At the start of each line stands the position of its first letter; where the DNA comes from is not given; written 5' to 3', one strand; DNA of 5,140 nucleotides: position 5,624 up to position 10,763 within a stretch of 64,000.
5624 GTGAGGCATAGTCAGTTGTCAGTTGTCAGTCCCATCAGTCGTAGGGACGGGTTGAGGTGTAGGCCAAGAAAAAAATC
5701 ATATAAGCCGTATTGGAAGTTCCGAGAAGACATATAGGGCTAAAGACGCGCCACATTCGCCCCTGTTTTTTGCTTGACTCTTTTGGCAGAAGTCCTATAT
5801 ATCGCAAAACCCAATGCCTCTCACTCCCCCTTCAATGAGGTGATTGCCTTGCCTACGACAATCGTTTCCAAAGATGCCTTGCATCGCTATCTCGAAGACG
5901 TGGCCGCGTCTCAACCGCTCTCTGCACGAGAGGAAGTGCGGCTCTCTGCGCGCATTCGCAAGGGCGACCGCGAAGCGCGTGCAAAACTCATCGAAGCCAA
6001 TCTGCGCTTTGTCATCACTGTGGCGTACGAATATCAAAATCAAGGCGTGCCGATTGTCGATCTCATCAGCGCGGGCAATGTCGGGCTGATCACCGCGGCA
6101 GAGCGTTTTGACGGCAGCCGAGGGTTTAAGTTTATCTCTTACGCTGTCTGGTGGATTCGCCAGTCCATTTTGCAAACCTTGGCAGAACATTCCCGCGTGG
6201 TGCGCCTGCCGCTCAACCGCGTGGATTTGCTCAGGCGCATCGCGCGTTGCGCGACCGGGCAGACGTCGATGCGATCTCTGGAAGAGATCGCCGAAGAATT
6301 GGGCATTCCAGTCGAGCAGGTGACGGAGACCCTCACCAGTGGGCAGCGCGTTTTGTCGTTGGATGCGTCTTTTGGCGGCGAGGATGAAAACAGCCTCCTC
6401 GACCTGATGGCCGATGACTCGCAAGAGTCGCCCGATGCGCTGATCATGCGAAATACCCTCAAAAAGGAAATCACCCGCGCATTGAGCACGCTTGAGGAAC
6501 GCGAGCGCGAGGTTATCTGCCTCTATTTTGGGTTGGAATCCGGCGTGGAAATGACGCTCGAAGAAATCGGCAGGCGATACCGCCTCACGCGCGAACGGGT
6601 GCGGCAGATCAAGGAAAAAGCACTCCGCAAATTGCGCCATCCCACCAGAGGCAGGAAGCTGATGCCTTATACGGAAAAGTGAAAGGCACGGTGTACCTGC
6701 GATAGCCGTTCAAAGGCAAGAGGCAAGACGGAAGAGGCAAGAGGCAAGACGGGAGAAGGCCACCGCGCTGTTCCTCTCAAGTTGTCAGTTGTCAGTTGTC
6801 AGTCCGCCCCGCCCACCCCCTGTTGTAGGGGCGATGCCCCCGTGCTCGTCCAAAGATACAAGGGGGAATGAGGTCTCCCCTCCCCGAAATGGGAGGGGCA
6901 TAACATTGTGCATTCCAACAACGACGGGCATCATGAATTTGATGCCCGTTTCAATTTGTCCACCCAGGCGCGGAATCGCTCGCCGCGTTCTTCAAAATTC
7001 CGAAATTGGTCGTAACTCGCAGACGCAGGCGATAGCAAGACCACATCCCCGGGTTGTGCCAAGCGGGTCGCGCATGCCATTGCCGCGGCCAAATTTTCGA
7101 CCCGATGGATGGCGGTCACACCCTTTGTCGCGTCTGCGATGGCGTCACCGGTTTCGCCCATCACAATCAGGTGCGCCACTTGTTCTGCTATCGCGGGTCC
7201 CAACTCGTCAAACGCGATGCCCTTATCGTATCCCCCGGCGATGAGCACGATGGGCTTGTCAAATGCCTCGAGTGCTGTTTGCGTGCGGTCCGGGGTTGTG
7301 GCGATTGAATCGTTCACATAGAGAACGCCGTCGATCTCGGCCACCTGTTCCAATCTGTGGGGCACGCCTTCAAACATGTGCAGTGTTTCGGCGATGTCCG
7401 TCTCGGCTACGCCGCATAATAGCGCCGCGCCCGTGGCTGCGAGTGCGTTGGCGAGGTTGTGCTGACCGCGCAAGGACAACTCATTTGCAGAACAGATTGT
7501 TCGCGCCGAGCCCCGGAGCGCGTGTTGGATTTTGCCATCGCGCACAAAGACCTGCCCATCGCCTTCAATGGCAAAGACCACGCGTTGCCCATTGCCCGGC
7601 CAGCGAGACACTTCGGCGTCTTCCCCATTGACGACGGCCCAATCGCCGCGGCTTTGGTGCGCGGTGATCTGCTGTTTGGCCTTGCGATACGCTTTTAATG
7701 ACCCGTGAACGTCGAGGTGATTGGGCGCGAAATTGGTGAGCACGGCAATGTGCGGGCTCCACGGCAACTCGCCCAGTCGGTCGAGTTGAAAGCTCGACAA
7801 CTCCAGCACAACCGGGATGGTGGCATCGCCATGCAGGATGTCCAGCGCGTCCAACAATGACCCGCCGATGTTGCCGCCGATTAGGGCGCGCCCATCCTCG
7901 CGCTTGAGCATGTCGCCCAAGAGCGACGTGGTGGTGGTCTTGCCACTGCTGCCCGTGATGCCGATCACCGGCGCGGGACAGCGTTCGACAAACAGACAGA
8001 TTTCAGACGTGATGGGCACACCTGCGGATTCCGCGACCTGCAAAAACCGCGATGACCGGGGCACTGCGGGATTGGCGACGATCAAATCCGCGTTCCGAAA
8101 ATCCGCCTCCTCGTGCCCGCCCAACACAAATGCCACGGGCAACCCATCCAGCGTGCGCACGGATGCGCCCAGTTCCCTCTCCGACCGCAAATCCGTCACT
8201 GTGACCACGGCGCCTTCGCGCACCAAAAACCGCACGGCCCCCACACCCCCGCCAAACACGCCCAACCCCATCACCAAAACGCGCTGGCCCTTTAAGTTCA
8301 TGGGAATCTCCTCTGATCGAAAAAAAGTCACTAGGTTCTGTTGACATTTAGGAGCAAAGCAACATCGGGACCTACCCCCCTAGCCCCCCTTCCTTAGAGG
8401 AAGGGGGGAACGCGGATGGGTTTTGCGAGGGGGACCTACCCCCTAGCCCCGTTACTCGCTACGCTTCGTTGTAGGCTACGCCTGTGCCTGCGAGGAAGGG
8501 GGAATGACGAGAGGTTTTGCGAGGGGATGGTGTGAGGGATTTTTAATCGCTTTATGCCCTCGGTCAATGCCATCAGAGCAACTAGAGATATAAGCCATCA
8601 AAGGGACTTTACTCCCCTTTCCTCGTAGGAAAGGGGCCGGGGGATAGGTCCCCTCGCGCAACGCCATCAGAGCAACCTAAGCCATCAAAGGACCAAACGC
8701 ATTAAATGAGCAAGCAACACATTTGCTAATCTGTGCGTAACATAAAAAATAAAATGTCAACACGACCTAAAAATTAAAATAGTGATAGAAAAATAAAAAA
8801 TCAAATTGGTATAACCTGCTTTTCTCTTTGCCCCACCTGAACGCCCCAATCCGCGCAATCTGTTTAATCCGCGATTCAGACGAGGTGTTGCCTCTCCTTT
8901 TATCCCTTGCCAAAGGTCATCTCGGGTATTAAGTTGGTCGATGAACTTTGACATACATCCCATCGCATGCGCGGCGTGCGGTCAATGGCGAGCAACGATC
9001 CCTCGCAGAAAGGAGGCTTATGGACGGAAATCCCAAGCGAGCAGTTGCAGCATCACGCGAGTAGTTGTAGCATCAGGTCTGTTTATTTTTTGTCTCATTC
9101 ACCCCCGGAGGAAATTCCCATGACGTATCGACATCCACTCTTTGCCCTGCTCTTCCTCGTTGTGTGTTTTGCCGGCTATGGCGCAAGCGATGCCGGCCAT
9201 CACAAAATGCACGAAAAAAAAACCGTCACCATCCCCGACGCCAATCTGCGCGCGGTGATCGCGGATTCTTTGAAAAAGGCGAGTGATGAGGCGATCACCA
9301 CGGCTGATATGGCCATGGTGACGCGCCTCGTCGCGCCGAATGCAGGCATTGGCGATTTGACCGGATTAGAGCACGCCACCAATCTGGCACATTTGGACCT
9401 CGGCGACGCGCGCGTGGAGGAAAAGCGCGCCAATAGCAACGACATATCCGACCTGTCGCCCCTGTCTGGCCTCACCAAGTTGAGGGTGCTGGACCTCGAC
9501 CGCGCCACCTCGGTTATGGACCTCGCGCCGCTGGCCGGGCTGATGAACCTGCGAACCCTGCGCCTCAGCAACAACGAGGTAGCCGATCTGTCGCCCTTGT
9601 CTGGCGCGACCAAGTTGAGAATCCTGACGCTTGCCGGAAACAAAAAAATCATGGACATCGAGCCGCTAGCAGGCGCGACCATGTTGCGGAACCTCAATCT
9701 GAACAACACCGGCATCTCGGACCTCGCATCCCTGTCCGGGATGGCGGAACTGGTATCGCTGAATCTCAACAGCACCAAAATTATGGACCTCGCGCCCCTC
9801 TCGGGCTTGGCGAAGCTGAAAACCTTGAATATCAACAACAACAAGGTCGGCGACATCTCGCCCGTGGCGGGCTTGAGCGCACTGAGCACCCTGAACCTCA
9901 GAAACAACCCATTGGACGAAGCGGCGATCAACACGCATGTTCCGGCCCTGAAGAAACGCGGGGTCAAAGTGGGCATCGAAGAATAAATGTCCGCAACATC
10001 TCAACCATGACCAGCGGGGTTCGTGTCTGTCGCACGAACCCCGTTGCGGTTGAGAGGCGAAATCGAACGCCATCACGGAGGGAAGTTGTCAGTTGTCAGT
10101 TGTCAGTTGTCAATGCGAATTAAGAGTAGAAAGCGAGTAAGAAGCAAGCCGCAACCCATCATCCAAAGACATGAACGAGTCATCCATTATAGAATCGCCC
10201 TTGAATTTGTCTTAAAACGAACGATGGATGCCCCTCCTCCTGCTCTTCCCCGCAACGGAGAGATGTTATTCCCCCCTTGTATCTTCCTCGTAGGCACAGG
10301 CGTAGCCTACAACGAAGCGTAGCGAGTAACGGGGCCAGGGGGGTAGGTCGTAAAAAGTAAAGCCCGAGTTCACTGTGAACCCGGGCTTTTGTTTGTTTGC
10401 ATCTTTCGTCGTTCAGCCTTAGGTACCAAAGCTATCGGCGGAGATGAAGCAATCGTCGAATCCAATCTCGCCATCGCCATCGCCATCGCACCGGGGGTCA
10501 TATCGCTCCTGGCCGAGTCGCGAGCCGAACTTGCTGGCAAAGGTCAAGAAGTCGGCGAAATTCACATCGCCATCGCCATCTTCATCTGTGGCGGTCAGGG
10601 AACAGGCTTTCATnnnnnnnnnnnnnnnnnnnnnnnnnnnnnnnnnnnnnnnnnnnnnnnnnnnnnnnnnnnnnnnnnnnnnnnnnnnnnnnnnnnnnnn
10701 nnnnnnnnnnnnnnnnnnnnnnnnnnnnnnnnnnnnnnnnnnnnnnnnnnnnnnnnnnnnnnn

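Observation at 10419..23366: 12.4-kb gene for a modular giant surface protein: signal peptide, 6x[Ca-loop + GLUG domain + 3 FN3], 3 Calx-beta, dockerin-like repeats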

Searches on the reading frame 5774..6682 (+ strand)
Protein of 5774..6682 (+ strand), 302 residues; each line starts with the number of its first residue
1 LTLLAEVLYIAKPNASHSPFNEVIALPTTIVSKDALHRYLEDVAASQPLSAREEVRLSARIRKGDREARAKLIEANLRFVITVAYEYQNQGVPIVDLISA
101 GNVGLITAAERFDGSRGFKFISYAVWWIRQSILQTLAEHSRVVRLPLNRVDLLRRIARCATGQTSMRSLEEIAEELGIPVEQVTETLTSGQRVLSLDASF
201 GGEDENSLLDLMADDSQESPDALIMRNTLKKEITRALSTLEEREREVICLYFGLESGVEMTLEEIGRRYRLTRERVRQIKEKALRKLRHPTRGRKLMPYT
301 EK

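Call 14: search_protein_families(library=pfam, proteins=[window:5774-6682:+], max_evalue=0.001)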
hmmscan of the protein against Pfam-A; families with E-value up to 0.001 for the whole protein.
window:5774-6682:+ (302 aa): 4 families
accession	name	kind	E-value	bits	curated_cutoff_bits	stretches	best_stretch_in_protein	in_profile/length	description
PF04545.22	Sigma70_r4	-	2.1e-21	75.6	24.1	1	236-289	1-50/50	Sigma-70, region 4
PF04542.20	Sigma70_r2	-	8.7e-17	61.1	24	1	72-141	1-70/71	Sigma-70 region 2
PF04539.22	Sigma70_r3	-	2.3e-13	50.5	25.3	1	169-221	23-75/78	Sigma-70 region 3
PF00140.25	Sigma70_r1_2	-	1.3e-06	28.7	22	1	34-66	1-33/34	Sigma-70 factor, region 1.2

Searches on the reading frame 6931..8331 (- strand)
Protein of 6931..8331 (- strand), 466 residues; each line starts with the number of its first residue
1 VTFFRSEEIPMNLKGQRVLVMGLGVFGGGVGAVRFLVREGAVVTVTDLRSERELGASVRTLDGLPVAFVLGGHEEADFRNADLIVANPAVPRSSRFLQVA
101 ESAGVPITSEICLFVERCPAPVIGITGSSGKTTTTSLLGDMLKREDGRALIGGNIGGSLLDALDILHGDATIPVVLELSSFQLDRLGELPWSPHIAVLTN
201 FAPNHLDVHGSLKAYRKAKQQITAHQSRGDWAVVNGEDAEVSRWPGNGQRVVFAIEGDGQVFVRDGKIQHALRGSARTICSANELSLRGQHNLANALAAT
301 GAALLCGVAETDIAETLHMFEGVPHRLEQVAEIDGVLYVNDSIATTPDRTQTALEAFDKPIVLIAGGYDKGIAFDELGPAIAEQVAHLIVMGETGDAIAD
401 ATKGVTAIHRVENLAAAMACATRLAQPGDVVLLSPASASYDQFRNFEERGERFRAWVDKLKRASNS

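Call 14: search_protein_families(library=pfam, proteins=[window:6931-8331:-], max_evalue=0.001)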
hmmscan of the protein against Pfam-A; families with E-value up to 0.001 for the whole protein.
window:6931-8331:- (466 aa): 3 families
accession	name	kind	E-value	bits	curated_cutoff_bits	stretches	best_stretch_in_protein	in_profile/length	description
PF08245.18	Mur_ligase_M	-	2.3e-28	100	24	1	125-303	1-200/200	Mur ligase middle domain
PF02875.26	Mur_ligase_C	-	2.6e-17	64.3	28.4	1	325-436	1-126/127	Mur ligase, glutamate ligase domain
PF21799.2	MurD-like_N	-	1.4e-11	45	27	1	17-108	2-87/88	Mur ligase MurD-like, N-terminal domain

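Call 35: find_homologous_proteins(query=window:6931-8331:-, max_evalue=1e-30)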
Query window:6931-8331:- (466 aa): 7994 proteins with E <= 1e-30 among 8000 candidates; the best 120 are listed.
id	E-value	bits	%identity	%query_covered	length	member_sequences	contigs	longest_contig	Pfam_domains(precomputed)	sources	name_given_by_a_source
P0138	9.5e-290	979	97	98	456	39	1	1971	PF02875.27,PF08245.19,PF21799.3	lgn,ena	-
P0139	1.1e-289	979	98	98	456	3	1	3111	PF02875.27,PF08245.19,PF21799.3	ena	-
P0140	1.9e-289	978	97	98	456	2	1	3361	PF02875.27,PF08245.19,PF21799.3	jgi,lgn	-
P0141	3.6e-286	967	96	98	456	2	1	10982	PF02875.27,PF08245.19,PF21799.3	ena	-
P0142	6.3e-262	887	89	97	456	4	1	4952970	PF02875.27,PF08245.19,PF21799.3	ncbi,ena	-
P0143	2.5e-253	859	85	97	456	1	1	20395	PF02875.27,PF08245.19,PF21799.3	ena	-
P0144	4.2e-253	858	85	97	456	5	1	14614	PF02875.27,PF08245.19,PF21799.3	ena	-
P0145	8.6e-253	857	85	97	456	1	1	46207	PF02875.27,PF08245.19,PF21799.3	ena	-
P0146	8.1e-249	844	84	97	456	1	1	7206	PF02875.27,PF08245.19,PF21799.3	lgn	-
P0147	1.2e-237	807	79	97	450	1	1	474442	PF02875.27,PF08245.19,PF21799.3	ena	-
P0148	3.1e-237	806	79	98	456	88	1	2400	PF02875.27,PF08245.19,PF21799.3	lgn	-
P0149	1.2e-236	804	79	97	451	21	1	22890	PF02875.27,PF08245.19,PF21799.3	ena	-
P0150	5.1e-236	802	78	98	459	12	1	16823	PF02875.27,PF08245.19,PF21799.3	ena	-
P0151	1.1e-235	801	79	97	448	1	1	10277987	PF02875.27,PF08245.19,PF21799.3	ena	-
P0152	1.1e-235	801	79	97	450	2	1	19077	PF02875.27,PF08245.19,PF21799.3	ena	-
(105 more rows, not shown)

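Call 36: find_encoding_contigs(protein=P0142, flank=10000, max_places=3)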
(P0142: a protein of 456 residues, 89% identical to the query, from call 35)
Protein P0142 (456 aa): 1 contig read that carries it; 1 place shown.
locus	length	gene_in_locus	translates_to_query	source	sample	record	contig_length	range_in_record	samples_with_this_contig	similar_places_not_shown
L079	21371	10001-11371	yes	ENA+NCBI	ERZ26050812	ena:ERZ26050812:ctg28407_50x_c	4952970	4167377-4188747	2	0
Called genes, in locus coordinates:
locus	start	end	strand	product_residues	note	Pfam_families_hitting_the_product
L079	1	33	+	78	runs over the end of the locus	PF04314:LpqE-like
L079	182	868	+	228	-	PF02630:SCO1-SenC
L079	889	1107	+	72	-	-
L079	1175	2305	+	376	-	PF02086:MethyltransfD12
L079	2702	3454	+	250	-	PF01790:LGT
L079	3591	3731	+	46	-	-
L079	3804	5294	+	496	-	PF01406:tRNA-synt_1e, PF01921:tRNA-synt_1f (faint), PF09334:tRNA-synt_1g (faint)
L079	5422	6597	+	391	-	PF00266:Aminotran_5, PF01041:DegT_DnrJ_EryC1 (weak), PF01212:Beta_elim_lyase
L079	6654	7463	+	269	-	PF10609:ParA, PF13614:AAA_31, PF01656:CbiA, PF02374:ArsA_ATPase (weak), PF09140:MipZ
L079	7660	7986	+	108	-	-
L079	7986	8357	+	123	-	PF20126:TumE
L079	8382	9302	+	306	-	PF00581:Rhodanese, PF00899:ThiF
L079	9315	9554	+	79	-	PF00899:ThiF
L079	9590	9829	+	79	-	-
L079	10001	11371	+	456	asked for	PF21799:MurD-like_N, PF08245:Mur_ligase_M, PF02875:Mur_ligase_C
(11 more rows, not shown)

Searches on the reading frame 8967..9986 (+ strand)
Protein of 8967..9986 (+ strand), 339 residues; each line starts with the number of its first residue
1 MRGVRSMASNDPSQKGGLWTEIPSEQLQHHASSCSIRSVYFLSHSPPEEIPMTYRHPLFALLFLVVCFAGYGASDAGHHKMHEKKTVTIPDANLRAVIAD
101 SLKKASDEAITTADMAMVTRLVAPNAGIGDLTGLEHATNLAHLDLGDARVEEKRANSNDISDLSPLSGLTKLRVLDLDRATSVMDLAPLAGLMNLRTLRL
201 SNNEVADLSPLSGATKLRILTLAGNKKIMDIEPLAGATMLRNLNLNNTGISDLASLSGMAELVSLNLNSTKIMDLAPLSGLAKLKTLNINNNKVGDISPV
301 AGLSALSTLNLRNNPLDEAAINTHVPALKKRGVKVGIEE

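Call 14: search_protein_families(library=pfam, proteins=[window:8967-9986:+], max_evalue=0.001)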
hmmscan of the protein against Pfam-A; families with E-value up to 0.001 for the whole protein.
window:8967-9986:+ (339 aa): 8 families
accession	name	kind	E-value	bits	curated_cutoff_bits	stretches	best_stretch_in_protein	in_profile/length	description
PF12799.13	LRR_4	-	1e-34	118.2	27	4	194-235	2-43/44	Leucine Rich repeats (2 copies)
PF23952.1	LRR_EndoS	-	1.6e-12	48.1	27.9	2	196-292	26-116/116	Endo-beta-N-acetylglucosaminidase EndoS LRR domain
PF13855.12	LRR_8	-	1e-11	44.9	27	1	279-316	22-61/61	Leucine rich repeat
PF23598.1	LRR_14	-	3.8e-09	36.2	40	2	207-310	14-120/353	Leucine-rich repeat region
PF23211.1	LRR_LRWD1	-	2.5e-06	27.8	28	0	260-328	42-110/190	Leucine-rich repeat and WD repeat-containing protein 1, LRR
PF00560.39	LRR_1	-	6.3e-06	25.8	20.6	0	194-210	1-17/23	Leucine Rich Repeat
PF25019.1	LRR_R13L1-DRL21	-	7.8e-05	23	27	0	231-291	62-126/127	R13L1/DRL21 LRRs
PF14580.12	LRR_9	-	0.0003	20.9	30.5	0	216-317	20-126/175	Leucine-rich repeat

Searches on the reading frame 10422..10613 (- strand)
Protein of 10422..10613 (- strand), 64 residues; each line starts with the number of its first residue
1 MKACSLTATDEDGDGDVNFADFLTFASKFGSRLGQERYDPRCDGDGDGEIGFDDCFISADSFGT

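Call 50: search_protein_families(library=pfam, proteins=[window:10422-10613:-], max_evalue=1)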
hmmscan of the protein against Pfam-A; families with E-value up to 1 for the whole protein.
seq(64 aa): 6 families
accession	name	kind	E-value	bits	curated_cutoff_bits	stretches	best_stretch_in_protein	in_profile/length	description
PF00036.39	EF-hand_1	-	0.00028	20.6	25.4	1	10-28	10-28/29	EF hand domain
PF13833.12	EF-hand_8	-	0.0095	16.1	28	1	7-26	32-51/54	EF-hand domain pair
PF13499.12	EF-hand_7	-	0.018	15.8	30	1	10-26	50-66/67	EF-hand domain pair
PF00404.24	Dockerin_1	-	0.034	14.8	22.9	1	9-50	2-44/57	Dockerin type I domain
PF05901.16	Excalibur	-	0.038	14.8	22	1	34-48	18-32/36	Excalibur calcium-binding domain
PF13405.12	EF-hand_6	-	0.16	12.3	25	0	10-30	10-30/30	EF-hand domain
